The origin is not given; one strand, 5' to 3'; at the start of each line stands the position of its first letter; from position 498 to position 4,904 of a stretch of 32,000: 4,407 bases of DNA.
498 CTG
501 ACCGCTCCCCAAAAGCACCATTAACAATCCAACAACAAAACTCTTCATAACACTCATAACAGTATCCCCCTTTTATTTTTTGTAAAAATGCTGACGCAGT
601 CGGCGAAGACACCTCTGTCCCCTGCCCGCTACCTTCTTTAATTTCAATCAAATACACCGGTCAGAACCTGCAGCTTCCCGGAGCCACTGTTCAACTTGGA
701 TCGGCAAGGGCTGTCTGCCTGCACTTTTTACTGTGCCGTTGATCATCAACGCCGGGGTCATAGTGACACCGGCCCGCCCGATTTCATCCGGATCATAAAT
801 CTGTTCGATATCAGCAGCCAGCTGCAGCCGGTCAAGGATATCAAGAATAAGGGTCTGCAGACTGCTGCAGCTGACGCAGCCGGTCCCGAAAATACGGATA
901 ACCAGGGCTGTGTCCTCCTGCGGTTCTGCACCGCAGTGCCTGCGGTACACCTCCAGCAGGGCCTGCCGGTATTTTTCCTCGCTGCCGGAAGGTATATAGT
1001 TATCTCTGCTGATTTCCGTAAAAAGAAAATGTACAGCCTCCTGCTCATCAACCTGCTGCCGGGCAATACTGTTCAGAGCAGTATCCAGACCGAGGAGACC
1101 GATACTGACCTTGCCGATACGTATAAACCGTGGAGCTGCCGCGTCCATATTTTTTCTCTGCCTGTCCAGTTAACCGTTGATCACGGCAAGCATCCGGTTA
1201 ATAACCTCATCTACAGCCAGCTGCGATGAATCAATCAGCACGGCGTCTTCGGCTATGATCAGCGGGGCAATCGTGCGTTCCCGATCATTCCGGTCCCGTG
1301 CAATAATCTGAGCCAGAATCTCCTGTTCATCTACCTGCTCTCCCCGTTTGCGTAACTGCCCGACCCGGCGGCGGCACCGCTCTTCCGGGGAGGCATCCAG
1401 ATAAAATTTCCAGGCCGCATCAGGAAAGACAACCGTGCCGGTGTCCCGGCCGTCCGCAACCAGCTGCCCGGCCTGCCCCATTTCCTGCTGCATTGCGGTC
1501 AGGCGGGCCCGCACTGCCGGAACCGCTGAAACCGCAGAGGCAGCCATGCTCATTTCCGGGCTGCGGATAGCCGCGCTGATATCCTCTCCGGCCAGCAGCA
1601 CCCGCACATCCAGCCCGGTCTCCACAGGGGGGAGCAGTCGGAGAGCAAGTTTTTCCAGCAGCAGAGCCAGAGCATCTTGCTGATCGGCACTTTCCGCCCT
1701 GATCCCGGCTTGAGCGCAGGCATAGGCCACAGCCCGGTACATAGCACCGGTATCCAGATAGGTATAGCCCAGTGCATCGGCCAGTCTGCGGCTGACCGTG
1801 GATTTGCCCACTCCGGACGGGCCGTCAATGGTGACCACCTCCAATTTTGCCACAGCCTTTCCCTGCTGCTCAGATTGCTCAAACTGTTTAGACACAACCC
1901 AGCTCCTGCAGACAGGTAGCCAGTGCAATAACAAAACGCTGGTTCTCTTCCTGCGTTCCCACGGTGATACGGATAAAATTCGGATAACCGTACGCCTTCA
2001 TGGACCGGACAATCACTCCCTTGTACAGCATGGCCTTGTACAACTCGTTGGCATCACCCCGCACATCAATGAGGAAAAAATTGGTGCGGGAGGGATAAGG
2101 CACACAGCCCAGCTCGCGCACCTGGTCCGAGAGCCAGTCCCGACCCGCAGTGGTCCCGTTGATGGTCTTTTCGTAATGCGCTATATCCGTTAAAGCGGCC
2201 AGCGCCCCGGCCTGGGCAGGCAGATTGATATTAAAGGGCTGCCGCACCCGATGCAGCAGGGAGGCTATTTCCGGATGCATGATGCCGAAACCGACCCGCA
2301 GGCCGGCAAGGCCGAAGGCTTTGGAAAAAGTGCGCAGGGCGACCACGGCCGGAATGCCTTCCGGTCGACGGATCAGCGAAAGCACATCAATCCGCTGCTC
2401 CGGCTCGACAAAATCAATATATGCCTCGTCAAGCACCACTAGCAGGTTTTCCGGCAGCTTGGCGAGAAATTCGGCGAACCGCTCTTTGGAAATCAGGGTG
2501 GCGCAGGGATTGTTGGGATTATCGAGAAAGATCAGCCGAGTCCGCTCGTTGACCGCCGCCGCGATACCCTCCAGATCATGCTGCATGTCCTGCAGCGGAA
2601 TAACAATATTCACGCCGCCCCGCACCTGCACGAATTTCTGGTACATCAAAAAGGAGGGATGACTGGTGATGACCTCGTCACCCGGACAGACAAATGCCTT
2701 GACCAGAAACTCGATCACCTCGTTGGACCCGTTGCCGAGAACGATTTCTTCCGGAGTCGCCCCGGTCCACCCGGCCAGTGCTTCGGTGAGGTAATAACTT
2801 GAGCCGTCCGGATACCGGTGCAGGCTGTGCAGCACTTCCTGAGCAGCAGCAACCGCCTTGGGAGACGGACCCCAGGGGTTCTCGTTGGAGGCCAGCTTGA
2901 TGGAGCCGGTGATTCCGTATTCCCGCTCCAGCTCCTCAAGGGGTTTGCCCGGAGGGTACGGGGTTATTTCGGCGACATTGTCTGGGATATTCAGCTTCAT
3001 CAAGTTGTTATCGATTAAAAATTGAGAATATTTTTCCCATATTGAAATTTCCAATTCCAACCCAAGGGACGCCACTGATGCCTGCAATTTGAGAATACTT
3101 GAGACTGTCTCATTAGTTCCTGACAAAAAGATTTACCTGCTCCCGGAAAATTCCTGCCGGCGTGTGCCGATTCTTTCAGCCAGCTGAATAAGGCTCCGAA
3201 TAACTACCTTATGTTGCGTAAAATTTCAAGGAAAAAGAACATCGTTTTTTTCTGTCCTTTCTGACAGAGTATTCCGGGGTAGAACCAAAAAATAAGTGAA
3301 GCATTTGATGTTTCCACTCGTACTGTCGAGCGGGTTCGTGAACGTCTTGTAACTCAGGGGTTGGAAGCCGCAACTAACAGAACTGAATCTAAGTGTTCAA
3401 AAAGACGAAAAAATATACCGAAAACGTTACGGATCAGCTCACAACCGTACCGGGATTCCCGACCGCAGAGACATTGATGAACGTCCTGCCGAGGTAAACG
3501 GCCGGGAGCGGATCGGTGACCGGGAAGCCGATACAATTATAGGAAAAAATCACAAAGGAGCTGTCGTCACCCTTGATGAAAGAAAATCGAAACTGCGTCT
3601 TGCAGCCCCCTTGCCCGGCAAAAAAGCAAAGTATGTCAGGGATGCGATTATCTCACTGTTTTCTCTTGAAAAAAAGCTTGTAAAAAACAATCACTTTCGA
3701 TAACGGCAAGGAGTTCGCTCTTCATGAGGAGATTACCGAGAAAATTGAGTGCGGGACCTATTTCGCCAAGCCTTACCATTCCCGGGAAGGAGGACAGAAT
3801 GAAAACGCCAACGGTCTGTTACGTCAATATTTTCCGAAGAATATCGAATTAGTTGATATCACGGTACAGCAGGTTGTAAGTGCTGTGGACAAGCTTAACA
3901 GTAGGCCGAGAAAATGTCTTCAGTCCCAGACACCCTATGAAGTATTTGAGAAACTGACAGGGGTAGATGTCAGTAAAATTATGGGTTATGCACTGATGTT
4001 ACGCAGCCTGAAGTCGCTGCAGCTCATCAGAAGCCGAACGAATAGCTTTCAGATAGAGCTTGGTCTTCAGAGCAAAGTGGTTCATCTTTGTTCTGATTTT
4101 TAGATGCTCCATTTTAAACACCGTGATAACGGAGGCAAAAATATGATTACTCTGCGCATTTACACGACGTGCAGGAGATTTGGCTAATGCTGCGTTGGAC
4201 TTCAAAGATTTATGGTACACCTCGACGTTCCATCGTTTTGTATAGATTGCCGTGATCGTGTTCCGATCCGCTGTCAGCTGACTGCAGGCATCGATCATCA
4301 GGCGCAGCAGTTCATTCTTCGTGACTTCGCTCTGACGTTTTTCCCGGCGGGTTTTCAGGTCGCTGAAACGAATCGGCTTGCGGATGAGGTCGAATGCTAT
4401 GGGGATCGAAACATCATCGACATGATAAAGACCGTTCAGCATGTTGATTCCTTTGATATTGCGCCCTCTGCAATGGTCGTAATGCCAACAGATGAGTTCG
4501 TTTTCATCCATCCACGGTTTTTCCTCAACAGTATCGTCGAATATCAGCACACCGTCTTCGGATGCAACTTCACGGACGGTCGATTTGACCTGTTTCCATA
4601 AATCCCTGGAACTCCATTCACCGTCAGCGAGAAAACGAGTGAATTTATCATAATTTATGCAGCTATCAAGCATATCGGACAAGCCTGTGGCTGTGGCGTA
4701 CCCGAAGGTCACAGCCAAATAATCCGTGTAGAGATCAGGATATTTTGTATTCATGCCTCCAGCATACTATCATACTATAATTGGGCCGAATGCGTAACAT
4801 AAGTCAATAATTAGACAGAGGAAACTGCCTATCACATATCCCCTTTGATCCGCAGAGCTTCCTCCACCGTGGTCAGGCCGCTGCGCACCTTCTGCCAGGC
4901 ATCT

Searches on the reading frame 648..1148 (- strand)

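Call 60: search_protein_families(library=pfam, proteins=[window:648-1148:-], max_evalue=0.00001)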
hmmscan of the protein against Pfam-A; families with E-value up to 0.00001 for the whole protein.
window:648-1148:- (166 aa): 1 family
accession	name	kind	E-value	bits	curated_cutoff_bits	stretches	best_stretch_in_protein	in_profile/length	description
PF13192.12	Thioredoxin_3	-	6.5e-18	65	24.8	1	84-156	3-75/76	Thioredoxin domain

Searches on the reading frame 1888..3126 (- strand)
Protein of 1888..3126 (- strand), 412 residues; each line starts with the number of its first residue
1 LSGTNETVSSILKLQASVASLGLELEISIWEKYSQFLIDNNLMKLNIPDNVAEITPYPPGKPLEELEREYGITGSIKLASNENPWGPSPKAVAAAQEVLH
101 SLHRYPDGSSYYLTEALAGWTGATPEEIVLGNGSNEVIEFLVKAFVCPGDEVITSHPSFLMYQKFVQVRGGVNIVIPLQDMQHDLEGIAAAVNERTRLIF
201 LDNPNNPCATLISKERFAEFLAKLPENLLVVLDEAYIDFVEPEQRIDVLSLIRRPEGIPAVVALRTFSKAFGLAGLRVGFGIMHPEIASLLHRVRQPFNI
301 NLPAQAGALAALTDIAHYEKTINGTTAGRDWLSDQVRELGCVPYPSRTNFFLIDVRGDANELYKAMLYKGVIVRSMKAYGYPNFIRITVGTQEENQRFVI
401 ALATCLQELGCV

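Call 60: search_protein_families(library=pfam, proteins=[window:1888-3126:-], max_evalue=0.00001)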
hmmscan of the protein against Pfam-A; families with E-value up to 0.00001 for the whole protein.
window:1888-3126:- (412 aa): 1 family
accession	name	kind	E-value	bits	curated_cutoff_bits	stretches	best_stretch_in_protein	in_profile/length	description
PF00155.27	Aminotran_1_2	-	5.1e-60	204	19.7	1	76-401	4-360/361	Aminotransferase class I and II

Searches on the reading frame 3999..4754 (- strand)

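Call 60: search_protein_families(library=pfam, proteins=[window:3999-4754:-], max_evalue=0.00001)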
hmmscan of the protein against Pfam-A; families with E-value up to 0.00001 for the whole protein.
window:3999-4754:- (251 aa): 1 family
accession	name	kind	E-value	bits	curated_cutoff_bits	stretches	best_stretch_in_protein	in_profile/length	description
PF13546.12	DDE_5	-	4.6e-09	36.7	27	1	20-157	29-168/272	DDE superfamily endonuclease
